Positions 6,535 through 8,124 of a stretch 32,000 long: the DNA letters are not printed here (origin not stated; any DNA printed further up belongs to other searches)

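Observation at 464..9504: Composite RiPP island: three leader families of double-glycine precursors around one rSAM/SPASM-kinase-HopA1-like-AKR-PPIase operon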

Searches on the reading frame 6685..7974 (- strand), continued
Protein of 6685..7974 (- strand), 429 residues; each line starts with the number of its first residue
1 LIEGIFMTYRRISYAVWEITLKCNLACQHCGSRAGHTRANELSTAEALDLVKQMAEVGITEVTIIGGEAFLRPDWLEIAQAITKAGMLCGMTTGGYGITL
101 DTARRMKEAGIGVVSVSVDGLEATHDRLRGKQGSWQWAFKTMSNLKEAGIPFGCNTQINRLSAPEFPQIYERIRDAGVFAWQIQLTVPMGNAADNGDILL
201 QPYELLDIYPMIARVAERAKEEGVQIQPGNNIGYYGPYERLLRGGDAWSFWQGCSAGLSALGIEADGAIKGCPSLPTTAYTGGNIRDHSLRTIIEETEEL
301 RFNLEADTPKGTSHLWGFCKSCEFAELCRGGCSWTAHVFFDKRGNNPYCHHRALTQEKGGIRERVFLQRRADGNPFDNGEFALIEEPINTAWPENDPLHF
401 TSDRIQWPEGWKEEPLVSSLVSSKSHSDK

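Call 33: find_related_loci(query=A1, collection=genome_contigs, flank=10000)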
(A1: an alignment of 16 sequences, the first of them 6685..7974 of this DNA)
Query A1 (429 aa) in genome_contigs; peptide patterns used: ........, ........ (x = any residue, [..] = any of these).
402 stretches matched a pattern; 381 encode a relative of the query (tblastn E <= 1e-3); the best 80 are kept; 80 distinct loci.
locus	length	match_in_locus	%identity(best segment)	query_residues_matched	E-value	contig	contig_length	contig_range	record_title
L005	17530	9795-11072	96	1-425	0e+0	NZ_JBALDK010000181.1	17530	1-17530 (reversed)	MAG: Nostoc sp. isolate P1574 bin 1 NODE_875_length_17530_cov_50.028276, whole genome shotgun sequence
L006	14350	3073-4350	95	1-425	0e+0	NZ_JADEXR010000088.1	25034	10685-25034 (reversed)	Aff. Roholtiella sp. LEGE 12411 NODE_112_length_25034_cov_29.178070, whole genome shotgun sequence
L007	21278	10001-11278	94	1-425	0e+0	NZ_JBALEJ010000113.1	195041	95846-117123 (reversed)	MAG: Nostoc sp. isolate P6602 bin 13 NODE_65_length_195041_cov_31.644696, whole genome shotgun sequence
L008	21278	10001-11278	93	1-425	0e+0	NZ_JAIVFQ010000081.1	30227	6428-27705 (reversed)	Nostoc favosum CHAB5714 strain CHAB 5714 NODE_81_length_30227_cov_76.702027, whole genome shotgun sequence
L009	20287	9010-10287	92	1-425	0e+0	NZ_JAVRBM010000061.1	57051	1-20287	MAG: Nostoc sp. ChiQUE01b contig_61, whole genome shotgun sequence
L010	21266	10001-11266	94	1-421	0e+0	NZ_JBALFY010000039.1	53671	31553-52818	MAG: Nostoc sp. isolate S62 bin 9 NODE_50_length_53671_cov_31.083937, whole genome shotgun sequence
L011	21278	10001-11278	93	1-425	0e+0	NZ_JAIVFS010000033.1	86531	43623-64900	Nostoc mirabile CHAB5784 strain CHAB 5784 NODE_33_length_86531_cov_86.119948, whole genome shotgun sequence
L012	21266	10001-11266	94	1-421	0e+0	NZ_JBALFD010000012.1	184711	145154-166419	MAG: Nostoc sp. isolate P9121 bin 11 NODE_11_length_184711_cov_105.969109, whole genome shotgun sequence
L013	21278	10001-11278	93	1-425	0e+0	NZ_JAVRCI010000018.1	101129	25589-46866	MAG: Nostoc sp. DedQUE12b contig_18, whole genome shotgun sequence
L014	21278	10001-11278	93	1-425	0e+0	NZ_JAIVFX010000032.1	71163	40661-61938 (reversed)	Nostoc sp. XA010 NODE_32_length_71163_cov_78.277620, whole genome shotgun sequence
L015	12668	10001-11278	92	1-429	0e+0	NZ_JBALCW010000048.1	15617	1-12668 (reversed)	MAG: Nostoc sp. isolate P12578 bin 22 NODE_1232_length_15617_cov_69.519521, whole genome shotgun sequence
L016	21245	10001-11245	95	1-415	0e+0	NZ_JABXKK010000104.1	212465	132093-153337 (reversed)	MAG: Nostoc sp. NMS8 NODE_23_length_212465_cov_93.0407, whole genome shotgun sequence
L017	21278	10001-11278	92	1-425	0e+0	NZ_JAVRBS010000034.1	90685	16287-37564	MAG: Nostoc sp. ChiVER01 contig_34, whole genome shotgun sequence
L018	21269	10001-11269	92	1-422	0e+0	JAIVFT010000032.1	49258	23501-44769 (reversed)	Nostoc sp. CHAB 5824 NODE_32_length_49258_cov_53.867599, whole genome shotgun sequence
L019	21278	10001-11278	92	1-425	0e+0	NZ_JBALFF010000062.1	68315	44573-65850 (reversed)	MAG: Nostoc sp. isolate P9639 bin 5 NODE_77_length_68315_cov_74.215934, whole genome shotgun sequence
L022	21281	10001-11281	90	1-425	0e+0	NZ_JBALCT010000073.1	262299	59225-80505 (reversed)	MAG: Nostoc sp. isolate P12569 bin 5 NODE_8_length_262299_cov_207.855918, whole genome shotgun sequence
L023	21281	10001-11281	90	1-425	0e+0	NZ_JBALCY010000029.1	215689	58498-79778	MAG: Nostoc sp. isolate P12588 bin 4 NODE_8_length_215689_cov_76.925824, whole genome shotgun sequence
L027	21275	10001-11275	90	2-426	0e+0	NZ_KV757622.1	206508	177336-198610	Nostoc sp. KVJ20 contig_86, whole genome shotgun sequence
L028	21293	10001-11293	90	1-429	0e+0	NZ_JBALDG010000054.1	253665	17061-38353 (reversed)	MAG: Nostoc sp. isolate P14264 bin 5 NODE_24_length_253665_cov_59.474701, whole genome shotgun sequence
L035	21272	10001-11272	90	4-425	0e+0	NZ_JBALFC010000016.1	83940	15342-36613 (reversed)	MAG: Nostoc sp. isolate P9119 bin 5 NODE_32_length_83940_cov_37.079456, whole genome shotgun sequence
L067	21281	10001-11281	92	1-425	0e+0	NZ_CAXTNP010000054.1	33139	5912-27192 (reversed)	MAG: uncultured Nostoc sp. isolate public_SRR14722145_metawrap_bin.2 public_SRR14722145_metawrap_bin.2_54, whole genome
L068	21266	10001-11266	87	1-421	0e+0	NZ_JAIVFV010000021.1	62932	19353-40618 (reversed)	Nostoc sp. CHAB 5836 NODE_21_length_62932_cov_18.114004, whole genome shotgun sequence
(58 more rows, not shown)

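Call 38: search_protein_families(library=pfam, max_evalue=0.01, proteins=[L028:15150-15914:-, L067:13827-15368:-, L008:19382-21160:-, L010:7333-7992:+, L027:18758-19474:-, L035:492-3107:-, L023:1426-3066:-, L022:5084-5542:+, L067:3775-4200:-, L016:4009-4716:+])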
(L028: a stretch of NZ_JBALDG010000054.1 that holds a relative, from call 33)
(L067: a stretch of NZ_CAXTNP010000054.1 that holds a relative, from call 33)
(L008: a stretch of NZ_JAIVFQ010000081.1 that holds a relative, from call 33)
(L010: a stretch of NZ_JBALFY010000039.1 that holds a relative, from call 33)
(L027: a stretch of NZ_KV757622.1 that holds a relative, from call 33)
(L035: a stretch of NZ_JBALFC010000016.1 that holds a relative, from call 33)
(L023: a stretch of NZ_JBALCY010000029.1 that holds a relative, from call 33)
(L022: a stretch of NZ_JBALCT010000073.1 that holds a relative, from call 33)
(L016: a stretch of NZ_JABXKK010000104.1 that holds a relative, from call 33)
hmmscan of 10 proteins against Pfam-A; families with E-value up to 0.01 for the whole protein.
L028:15150-15914:- (254 aa): 4 families
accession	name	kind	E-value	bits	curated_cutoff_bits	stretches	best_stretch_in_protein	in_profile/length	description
PF00639.27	Rotamase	-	2.8e-08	35.1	21.7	1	141-216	21-96/97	PPIC-type PPIASE domain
PF13616.12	Rotamase_3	-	2.9e-06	28.3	22.5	1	140-216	38-113/116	PPIC-type PPIASE domain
PF13145.12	Rotamase_2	-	1.3e-05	26.4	27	1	171-222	66-112/121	PPIC-type PPIASE domain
PF09312.16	SurA_N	-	0.0068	17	30.8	1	33-102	45-113/118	SurA N-terminal domain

L067:13827-15368:- (513 aa): 4 families
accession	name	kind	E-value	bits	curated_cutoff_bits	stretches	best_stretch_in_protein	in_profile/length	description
PF13437.12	HlyD_3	-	1.8e-17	64.5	22.2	1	363-480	2-105/106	HlyD family secretion protein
PF13533.13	Biotin_lipoyl_2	-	5.3e-07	29.8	29.8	1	101-128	5-32/32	Biotin-lipoyl like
PF00364.28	Biotin_lipoyl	-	1e-05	25.7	22.1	1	97-127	43-73/73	Biotin-requiring enzyme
PF16576.10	HlyD_D23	-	0.00017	21.3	30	0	242-444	25-187/214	Barrel-sandwich domain of CusB or HlyD membrane-fusion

L008:19382-21160:- (592 aa): 4 families
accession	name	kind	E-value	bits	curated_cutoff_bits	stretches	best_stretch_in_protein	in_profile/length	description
PF00664.28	ABC_membrane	-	1.2e-49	169.9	28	1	34-301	2-272/274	ABC transporter transmembrane region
PF00005.33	ABC_tran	-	6.9e-38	130.8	25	1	368-517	1-137/137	ABC transporter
PF02463.25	SMC_N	-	2.5e-06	27.5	40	1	407-556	109-208/220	RecF/RecN/SMC N terminal domain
PF13401.12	AAA_22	-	0.0014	19.4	27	1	377-519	4-96/130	AAA domain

L010:7333-7992:+ (219 aa): 5 families
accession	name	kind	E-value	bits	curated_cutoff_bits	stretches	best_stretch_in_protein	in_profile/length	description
PF02390.23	Methyltransf_4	-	6.7e-50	169.4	24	1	34-206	1-173/173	Putative methyltransferase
PF13847.12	Methyltransf_31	-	2.1e-06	27.9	27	1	39-97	8-66/145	Methyltransferase domain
PF08242.18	Methyltransf_12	-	0.00071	20.7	30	1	39-81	1-44/98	Methyltransferase domain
PF13489.12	Methyltransf_23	-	0.00092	19.4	27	1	38-156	26-121/164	Methyltransferase domain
PF13649.12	Methyltransf_25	-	0.0012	19.9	27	1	39-95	2-57/97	Methyltransferase domain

L027:18758-19474:- (238 aa): 6 families
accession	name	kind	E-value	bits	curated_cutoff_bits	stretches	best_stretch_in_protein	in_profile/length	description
PF13565.12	HTH_32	-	7.5e-11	42.9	33.7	1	70-149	1-73/73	Homeodomain-like domain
PF13592.12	HTH_33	-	7.7e-09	35.5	25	1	120-169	2-52/60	Winged helix-turn helix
PF13384.12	HTH_23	-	7.6e-07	29.2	24.6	1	40-76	3-39/50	Homeodomain-like domain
PF13518.12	HTH_28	-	1.2e-05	25.7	25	1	43-80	1-38/52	Helix-turn-helix domain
PF13551.12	HTH_29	-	0.00046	20.6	28.1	1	44-75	1-33/64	Winged helix-turn helix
PF13276.12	HTH_21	-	0.0093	16.6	28.1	0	128-155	26-53/60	HTH-like domain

L035:492-3107:- (871 aa): 2 families
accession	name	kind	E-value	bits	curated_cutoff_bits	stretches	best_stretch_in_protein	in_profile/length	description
PF00521.26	DNA_topoisoIV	-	8e-164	546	31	1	32-475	1-430/432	DNA gyrase/topoisomerase IV, subunit A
PF03989.18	DNA_gyraseA_C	-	1.9e-72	239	27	6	510-554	3-47/48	DNA gyrase C-terminal domain, beta-propeller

L023:1426-3066:- (546 aa): 2 families
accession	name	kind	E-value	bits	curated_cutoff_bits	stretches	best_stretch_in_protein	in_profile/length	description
PF00795.27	CN_hydrolase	-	5.7e-24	85.3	23.2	1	261-491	1-237/256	Carbon-nitrogen hydrolase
PF20154.4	LNT_N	-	2.7e-19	70.3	27.1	1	28-198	1-159/159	Apolipoprotein N-acyltransferase N-terminal domain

L022:5084-5542:+ (152 aa): 0 families

L067:3775-4200:- (141 aa): 0 families

L016:4009-4716:+ (235 aa): 1 family
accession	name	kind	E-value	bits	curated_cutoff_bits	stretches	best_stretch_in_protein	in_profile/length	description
PF11264.13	ThylakoidFormat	-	2.1e-99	332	27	1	6-220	1-215/216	Thylakoid formation protein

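Call 53: search_protein_families(library=pfam, max_evalue=0.01, proteins=[L067:16033-18762:-, L068:4305-7391:-])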
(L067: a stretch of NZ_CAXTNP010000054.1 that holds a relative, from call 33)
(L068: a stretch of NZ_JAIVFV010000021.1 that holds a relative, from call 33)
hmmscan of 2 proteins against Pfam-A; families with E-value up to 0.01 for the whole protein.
L067:16033-18762:- (909 aa): 7 families
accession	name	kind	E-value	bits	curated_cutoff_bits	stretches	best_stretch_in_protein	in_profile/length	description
PF00664.28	ABC_membrane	-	1.2e-49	170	28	1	351-618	2-272/274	ABC transporter transmembrane region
PF03412.21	Peptidase_C39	-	1e-41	142.3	22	1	196-323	2-131/133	Peptidase C39 family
PF00005.33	ABC_tran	-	2.1e-37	129.2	25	1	685-834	1-137/137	ABC transporter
PF00027.35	cNMP_binding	-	3.5e-08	33.8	27.5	1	45-121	11-89/89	Cyclic nucleotide-binding domain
PF02463.25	SMC_N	-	3.4e-06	27.1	40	1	723-873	108-208/220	RecF/RecN/SMC N terminal domain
PF13529.12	Peptidase_C39_2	-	0.00054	21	24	0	196-246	3-55/143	Peptidase_C39 like family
PF13401.12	AAA_22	-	0.0032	18.2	27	0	694-836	4-96/130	AAA domain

L068:4305-7391:- (1028 aa): 7 families
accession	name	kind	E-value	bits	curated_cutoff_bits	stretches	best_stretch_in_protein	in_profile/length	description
PF00664.28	ABC_membrane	-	1.9e-47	162.7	28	1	470-738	2-273/274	ABC transporter transmembrane region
PF03412.21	Peptidase_C39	-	8.6e-39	132.9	22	1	315-442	2-131/133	Peptidase C39 family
PF00005.33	ABC_tran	-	8.7e-38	130.5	25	1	804-953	1-137/137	ABC transporter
PF00027.35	cNMP_binding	-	1.1e-10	41.7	27.5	1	48-124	11-89/89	Cyclic nucleotide-binding domain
PF02463.25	SMC_N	-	1.7e-05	24.8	40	1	924-993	136-209/220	RecF/RecN/SMC N terminal domain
PF13401.12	AAA_22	-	0.00042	21.1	27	1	814-956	5-97/130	AAA domain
PF12385.14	Peptidase_C70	-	0.0071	16.7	19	0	315-428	7-136/141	Papain-like cysteine protease AvrRpt2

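Call 65: list_cluster_members(proteins=[P0100, P0079, P0273, P0337])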
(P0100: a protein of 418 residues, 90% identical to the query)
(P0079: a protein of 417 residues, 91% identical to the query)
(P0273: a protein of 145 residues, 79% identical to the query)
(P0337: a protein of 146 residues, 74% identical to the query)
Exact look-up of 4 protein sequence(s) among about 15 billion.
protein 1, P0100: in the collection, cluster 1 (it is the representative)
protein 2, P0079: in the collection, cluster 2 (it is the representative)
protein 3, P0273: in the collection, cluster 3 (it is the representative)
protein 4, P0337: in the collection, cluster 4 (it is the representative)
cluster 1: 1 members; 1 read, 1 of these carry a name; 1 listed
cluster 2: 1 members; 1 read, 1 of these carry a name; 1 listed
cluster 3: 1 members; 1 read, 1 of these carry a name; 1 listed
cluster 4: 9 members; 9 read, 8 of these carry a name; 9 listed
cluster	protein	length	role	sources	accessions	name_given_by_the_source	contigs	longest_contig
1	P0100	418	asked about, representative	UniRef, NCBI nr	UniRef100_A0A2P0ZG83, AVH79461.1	Radical SAM/SPASM domain-containing protein n=1 Tax=[Tolypothrix] sp. PCC 7415 ... | radical SAM/SPASM domain-containing protein [[Tolypothrix] sp. PCC 7415]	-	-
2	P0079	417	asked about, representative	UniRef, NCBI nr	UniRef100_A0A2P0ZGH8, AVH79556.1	Radical SAM/SPASM domain-containing protein n=1 Tax=Stigonema sp. PCC 9446 TaxID=2099385 ... | radical SAM/SPASM domain-containing protein [Stigonema sp. PCC 9446]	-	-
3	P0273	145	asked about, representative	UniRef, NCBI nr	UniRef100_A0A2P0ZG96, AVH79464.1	Nitrogen fixation protein n=1 Tax=[Tolypothrix] sp. PCC 7415 TaxID=373957 ... | hypothetical protein [[Tolypothrix] sp. PCC 7415]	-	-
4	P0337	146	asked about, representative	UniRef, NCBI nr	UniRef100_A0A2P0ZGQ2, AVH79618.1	Nitrogen fixation protein n=1 Tax=Nostoc sp. PCC 9205 TaxID=2099383 RepID=A0A2P0ZGQ2_9NOSO | hypothetical protein [Nostoc sp. PCC 9205]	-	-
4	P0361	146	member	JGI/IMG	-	hypothetical protein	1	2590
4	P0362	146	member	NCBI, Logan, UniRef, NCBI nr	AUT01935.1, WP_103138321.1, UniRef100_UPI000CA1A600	nitrogen fixation protein [Nostoc sp. CENA543] | nitrogen fixation protein n=1 Tax=Nostoc sp. CENA543 TaxID=1869241 RepID=UPI000CA1A600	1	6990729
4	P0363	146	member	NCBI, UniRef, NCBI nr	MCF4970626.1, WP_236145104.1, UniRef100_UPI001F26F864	nitrogen fixation protein [Nostoc sp. CMAA1605] | nitrogen fixation protein n=1 Tax=Nostoc sp. CMAA1605 TaxID=2055159 RepID=UPI001F26F864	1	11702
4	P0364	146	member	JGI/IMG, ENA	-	hypothetical protein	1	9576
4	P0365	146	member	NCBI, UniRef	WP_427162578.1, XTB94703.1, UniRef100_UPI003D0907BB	nitrogen fixation protein [Aliinostoc sp. HNIBRCY26] | nitrogen fixation protein n=1 Tax=Aliinostoc sp. HNIBRCY26 TaxID=3418997 ...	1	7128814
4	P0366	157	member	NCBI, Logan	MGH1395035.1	MAG: nitrogen fixation protein [Trichormus sp.]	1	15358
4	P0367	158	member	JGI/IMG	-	hypothetical protein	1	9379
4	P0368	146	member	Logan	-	-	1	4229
